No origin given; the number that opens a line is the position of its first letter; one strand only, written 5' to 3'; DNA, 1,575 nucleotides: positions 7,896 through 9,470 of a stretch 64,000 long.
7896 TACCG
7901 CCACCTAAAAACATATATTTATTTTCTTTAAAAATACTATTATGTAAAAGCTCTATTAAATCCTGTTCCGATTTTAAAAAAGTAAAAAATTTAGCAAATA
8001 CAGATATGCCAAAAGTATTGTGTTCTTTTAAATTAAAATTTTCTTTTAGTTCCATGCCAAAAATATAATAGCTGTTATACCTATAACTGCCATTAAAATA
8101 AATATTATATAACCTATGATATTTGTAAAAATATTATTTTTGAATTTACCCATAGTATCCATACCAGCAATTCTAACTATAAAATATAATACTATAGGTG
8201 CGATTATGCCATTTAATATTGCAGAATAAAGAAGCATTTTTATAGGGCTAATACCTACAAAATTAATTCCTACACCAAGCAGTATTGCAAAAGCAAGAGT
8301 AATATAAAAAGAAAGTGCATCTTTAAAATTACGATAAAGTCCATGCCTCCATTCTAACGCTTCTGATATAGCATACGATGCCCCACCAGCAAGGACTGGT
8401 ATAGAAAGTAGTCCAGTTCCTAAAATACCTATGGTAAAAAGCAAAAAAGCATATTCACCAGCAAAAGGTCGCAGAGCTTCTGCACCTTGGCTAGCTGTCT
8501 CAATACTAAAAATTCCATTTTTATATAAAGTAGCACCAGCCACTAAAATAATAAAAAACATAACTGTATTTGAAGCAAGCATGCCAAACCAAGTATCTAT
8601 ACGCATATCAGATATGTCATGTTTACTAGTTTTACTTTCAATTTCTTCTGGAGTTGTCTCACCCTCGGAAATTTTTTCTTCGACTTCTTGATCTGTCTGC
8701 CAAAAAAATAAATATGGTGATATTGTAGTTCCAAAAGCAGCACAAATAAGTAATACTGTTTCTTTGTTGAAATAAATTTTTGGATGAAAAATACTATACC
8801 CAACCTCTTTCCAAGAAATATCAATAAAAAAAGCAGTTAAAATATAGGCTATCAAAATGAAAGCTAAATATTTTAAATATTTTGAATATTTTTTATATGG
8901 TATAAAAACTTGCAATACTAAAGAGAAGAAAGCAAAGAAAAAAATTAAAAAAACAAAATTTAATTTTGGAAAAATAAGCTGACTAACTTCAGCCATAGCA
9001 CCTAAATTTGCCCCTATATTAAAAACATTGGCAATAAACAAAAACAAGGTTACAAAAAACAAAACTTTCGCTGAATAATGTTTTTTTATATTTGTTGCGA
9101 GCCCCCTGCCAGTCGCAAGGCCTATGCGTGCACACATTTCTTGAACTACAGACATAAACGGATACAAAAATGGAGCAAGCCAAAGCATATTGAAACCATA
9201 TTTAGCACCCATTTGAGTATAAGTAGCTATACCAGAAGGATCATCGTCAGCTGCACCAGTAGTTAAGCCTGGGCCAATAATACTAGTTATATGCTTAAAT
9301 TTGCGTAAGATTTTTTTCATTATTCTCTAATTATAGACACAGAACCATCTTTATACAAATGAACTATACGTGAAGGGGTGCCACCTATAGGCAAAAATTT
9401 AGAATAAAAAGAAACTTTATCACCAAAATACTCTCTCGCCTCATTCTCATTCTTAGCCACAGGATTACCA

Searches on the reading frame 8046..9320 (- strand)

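Call 45: search_protein_families(library=pfam, proteins=[window:8046-9320:-], max_evalue=0.00001)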
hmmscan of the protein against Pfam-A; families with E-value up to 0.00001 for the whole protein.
window:8046-9320:- (424 aa): 1 family
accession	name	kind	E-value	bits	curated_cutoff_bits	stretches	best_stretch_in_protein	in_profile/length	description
PF01566.24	Nramp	-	2.4e-81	274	29.8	1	31-396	1-356/357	Natural resistance-associated macrophage protein-like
